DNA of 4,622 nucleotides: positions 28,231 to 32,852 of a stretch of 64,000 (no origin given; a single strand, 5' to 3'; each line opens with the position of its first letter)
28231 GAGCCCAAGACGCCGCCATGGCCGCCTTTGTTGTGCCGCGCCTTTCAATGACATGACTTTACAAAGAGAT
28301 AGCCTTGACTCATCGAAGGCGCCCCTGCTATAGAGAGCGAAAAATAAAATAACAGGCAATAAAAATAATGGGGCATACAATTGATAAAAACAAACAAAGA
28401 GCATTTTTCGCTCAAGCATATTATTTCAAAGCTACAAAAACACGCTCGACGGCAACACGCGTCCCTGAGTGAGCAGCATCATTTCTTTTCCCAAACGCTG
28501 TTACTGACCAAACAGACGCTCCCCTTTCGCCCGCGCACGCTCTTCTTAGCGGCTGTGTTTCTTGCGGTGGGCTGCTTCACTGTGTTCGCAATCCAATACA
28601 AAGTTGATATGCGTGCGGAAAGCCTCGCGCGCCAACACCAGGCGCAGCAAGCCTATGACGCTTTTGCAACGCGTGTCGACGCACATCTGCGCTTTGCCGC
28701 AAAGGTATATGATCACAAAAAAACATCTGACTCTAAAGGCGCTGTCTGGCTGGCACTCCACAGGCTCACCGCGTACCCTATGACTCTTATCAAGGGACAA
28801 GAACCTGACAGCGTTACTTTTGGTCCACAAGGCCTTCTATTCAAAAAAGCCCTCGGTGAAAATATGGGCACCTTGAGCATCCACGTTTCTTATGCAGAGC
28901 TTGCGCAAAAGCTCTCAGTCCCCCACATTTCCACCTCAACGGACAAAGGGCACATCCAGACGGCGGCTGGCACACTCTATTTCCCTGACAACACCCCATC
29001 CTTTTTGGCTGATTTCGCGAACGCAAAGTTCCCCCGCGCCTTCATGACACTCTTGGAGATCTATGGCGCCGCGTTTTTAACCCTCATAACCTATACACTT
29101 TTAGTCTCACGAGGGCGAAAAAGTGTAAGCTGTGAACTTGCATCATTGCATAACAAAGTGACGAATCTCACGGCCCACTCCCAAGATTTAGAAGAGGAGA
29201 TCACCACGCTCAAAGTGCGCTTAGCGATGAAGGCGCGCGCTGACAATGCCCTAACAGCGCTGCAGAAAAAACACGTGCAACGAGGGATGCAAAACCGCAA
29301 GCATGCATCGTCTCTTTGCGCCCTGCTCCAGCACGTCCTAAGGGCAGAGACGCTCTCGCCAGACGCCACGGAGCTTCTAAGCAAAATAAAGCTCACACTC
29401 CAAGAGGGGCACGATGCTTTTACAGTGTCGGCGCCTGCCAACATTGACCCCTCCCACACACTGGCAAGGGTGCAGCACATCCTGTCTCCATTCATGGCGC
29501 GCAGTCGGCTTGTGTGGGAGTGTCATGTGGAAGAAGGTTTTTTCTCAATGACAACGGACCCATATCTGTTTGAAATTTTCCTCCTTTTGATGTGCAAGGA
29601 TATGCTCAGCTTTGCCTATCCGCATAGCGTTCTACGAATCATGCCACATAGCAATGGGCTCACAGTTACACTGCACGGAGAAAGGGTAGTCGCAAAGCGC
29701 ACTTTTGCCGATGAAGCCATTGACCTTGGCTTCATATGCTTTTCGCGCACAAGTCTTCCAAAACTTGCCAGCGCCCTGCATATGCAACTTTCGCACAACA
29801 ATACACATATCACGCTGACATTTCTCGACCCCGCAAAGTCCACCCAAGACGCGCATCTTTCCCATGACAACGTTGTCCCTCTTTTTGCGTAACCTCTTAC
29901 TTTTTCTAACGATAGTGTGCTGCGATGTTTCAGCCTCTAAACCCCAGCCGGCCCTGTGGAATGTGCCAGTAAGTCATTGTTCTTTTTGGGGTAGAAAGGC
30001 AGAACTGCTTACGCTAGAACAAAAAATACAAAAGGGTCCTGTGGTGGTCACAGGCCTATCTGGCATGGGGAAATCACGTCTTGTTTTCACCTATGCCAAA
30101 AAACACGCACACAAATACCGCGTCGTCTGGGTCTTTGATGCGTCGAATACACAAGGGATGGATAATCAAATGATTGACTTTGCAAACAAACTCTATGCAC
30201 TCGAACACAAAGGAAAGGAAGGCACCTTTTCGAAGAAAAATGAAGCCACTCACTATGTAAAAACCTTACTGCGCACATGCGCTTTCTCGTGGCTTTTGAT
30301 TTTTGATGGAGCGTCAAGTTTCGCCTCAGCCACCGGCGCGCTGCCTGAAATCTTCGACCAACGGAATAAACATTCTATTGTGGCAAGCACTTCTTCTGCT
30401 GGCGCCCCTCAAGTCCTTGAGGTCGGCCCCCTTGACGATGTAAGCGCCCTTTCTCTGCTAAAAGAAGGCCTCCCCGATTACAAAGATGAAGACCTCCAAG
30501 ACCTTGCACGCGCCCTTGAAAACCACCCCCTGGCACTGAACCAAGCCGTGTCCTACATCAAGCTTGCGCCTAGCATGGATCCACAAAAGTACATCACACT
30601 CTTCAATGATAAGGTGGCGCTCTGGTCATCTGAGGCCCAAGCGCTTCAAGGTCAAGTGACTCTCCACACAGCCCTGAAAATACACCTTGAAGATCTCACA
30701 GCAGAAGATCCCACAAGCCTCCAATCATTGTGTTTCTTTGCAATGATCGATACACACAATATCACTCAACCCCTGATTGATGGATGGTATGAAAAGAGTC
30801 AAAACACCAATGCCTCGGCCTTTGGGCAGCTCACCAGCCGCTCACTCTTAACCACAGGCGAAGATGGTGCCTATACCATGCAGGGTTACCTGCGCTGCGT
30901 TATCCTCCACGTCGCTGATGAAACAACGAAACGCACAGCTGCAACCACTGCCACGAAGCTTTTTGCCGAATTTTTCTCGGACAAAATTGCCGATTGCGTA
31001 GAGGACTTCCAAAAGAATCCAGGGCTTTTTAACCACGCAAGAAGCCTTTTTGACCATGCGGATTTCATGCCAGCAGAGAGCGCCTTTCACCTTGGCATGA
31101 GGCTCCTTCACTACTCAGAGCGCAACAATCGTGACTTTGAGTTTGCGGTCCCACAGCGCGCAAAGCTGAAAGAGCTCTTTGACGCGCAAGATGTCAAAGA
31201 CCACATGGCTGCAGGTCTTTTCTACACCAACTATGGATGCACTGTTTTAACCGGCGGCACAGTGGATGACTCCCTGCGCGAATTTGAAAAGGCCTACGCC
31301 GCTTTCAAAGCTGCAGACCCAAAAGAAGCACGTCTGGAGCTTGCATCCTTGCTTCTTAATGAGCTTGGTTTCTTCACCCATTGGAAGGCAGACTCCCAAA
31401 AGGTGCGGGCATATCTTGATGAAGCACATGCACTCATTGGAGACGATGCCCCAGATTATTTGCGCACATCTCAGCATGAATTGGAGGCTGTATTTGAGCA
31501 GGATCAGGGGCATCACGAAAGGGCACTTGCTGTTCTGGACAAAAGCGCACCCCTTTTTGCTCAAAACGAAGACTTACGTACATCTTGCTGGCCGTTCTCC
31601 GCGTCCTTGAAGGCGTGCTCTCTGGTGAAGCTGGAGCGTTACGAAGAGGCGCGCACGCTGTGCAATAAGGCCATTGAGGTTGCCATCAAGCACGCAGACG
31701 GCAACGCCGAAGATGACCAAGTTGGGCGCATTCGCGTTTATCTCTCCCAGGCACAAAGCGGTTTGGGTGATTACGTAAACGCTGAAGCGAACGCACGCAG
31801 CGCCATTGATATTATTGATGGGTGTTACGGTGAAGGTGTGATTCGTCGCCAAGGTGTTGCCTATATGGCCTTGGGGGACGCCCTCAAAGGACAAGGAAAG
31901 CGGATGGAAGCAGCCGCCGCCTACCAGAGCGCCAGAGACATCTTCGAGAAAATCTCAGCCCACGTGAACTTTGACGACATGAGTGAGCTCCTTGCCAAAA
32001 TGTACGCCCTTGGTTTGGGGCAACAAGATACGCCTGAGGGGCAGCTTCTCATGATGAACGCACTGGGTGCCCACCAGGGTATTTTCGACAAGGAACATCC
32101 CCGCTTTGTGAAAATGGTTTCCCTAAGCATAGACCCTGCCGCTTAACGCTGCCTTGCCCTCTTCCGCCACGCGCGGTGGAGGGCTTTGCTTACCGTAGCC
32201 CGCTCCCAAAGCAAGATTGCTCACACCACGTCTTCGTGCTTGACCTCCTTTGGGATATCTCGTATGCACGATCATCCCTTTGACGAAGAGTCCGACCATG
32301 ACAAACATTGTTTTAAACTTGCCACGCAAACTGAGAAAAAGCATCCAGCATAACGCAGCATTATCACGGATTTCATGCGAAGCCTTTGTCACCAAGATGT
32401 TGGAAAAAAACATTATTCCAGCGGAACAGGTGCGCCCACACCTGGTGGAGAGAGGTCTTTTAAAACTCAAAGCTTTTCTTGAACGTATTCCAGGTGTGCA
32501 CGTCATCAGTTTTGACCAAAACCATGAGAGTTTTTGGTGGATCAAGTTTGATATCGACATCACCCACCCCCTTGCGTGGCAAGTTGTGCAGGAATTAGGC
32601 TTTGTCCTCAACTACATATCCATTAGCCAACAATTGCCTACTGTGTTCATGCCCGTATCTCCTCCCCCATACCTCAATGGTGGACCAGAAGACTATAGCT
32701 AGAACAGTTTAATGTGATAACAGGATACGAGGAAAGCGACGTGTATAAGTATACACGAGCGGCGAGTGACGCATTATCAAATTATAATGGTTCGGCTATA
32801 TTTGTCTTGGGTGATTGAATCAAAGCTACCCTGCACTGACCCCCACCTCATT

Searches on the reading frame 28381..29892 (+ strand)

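Call 26: search_protein_families(library=pfam, proteins=[window:28381-29892:+], max_evalue=0.01)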
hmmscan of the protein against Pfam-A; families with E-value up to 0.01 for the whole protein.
window:28381-29892:+ (503 aa): 1 family
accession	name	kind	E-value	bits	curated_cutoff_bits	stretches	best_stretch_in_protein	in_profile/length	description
PF05996.17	Fe_bilin_red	-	0.0063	16.6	31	0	11-115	115-218/228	Ferredoxin-dependent bilin reductase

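Call 71: search_protein_families(library=ncbifam, proteins=[window:28381-29892:+], max_evalue=0.01)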
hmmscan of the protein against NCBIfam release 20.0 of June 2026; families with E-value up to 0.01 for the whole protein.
window:28381-29892:+ (503 aa): 0 families

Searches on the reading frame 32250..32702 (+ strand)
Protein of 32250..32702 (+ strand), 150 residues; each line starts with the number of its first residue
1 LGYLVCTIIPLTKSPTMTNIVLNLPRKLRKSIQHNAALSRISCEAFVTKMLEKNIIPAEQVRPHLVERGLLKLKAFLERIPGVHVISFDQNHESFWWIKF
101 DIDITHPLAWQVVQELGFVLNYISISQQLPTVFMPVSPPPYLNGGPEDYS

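Call 26: search_protein_families(library=pfam, proteins=[window:32250-32702:+], max_evalue=0.01)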
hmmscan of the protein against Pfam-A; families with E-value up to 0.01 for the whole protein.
window:32250-32702:+ (150 aa): 0 families

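Call 34: find_homologous_proteins(query=window:32298-32699:+, max_evalue=0.001)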
Query window:32298-32699:+ (134 aa): 1168 proteins with E <= 0.001 among 1172 candidates; the best 120 are listed.
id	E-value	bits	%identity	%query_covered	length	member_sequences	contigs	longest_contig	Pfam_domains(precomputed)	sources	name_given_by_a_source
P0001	5.6e-85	300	100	100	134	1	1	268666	-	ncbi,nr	ncbi:MAG: hypothetical protein C0514_02110 [Candidatus Puniceispirillum sp.]|nr:hypothetical protein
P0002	2.1e-53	198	66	99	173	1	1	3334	-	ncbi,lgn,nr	ncbi:MAG: hypothetical protein F9K49_02000 [Caedimonadaceae bacterium]|nr:MAG: hypothetical protein 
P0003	1.6e-52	195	61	99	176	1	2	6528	-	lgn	-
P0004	3.8e-52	194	64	99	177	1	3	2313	-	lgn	-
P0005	3.6e-51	191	62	99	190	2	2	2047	-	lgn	-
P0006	6.5e-47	177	60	98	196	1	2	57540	-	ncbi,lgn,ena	-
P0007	1.1e-44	170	56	98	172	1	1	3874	-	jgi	-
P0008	7.3e-44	167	59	96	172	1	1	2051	-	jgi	jgi:hypothetical protein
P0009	1.0e-43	167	63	96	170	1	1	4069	-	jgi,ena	-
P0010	3.4e-42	162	58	96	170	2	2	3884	-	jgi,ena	jgi:hypothetical protein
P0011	4.1e-42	161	55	96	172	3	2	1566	-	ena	-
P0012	7.0e-42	161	57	96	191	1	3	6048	-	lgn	-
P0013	1.4e-41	160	55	96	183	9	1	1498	-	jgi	jgi:hypothetical protein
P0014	5.8e-41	158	56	96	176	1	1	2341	-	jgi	jgi:hypothetical protein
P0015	9.0e-41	157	55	96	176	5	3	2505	-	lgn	-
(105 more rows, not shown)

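Call 38: find_encoding_contigs(protein=P0001, flank=10000, max_places=4)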
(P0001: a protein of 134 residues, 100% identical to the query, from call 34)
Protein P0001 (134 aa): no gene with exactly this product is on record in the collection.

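Call 39: find_encoding_contigs(protein=P0002, flank=5000, max_places=4)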
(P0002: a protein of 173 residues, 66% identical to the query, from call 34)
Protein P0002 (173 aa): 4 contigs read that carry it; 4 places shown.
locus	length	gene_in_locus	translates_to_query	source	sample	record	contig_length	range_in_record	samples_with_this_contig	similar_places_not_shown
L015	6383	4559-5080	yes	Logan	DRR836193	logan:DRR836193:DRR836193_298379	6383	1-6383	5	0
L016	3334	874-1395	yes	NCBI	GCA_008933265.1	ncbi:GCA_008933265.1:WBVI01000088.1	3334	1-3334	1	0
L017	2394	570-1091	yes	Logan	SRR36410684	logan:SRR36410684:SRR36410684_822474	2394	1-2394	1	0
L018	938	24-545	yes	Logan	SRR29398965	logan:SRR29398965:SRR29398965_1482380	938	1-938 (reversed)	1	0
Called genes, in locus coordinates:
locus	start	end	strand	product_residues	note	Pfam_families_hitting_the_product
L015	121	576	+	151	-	PF13411:MerR_1, PF00376:MerR, PF09278:MerR-DNA-bind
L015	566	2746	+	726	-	PF19335:HMBD, PF00122:E1-E2_ATPase, PF00702:Hydrolase, PF08282:Hydrolase_3 (weak)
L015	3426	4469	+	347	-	PF17761:DUF1016_N, PF06250:YhcG_C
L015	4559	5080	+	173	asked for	-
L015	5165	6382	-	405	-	?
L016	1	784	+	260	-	PF17761:DUF1016_N, PF06250:YhcG_C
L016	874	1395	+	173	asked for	-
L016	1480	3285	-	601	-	PF02534:T4SS-DNA_transf, PF10412:TrwB_AAD_bind, PF01935:DUF87 (weak), PF12696:TraG-D_C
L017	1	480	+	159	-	?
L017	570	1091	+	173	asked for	-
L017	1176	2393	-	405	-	?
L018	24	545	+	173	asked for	-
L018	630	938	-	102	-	?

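Call 82: list_cluster_members(proteins=[P0001, P0121, P0122])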
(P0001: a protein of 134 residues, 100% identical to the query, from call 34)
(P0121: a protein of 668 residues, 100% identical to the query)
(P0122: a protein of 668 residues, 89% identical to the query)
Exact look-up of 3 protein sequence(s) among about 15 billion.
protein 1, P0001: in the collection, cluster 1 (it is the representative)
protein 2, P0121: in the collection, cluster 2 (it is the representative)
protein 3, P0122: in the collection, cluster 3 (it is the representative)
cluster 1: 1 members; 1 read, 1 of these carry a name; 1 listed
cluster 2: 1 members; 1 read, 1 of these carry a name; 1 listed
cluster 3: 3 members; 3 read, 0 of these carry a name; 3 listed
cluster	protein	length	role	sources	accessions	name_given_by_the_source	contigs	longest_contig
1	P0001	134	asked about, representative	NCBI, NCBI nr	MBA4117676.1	MAG: hypothetical protein C0514_02110 [Candidatus Puniceispirillum sp.] | hypothetical protein [Candidatus Puniceispirillum sp.]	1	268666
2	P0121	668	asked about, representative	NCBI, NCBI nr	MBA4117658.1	MAG: hypothetical protein C0514_02020 [Candidatus Puniceispirillum sp.] | hypothetical protein [Candidatus Puniceispirillum sp.]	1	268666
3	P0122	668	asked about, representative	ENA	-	-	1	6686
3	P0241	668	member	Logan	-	-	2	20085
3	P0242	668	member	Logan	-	-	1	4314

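Call 83: find_encoding_contigs(protein=P0241, flank=10000, max_places=4)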
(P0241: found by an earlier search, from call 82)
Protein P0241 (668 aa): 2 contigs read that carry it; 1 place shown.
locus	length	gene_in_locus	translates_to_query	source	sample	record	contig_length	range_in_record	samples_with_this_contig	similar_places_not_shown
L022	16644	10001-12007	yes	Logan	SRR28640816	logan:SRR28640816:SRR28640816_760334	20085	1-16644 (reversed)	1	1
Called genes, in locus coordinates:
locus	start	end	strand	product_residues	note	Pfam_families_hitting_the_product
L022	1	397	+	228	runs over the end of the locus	PF11340:DUF3142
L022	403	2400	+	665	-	-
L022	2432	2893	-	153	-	PF12802:MarR_2, PF01047:MarR (weak), PF13463:HTH_27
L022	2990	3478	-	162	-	-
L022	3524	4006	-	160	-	PF01029:NusB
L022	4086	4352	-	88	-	PF12096:DUF3572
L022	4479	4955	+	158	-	-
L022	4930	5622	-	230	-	-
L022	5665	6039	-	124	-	PF13682:CZB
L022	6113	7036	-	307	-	PF01791:DeoC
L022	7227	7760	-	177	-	PF06242:TrcR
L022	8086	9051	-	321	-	PF00056:Ldh_1_N, PF02866:Ldh_1_C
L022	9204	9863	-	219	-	PF02230:Abhydrolase_2, PF12146:Hydrolase_4 (faint), PF00326:Peptidase_S9 (faint)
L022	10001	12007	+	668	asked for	PF00015:MCPsignal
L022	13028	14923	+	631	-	PF05591:T6SS_VipA, PF05943:VipB, PF18945:VipB_2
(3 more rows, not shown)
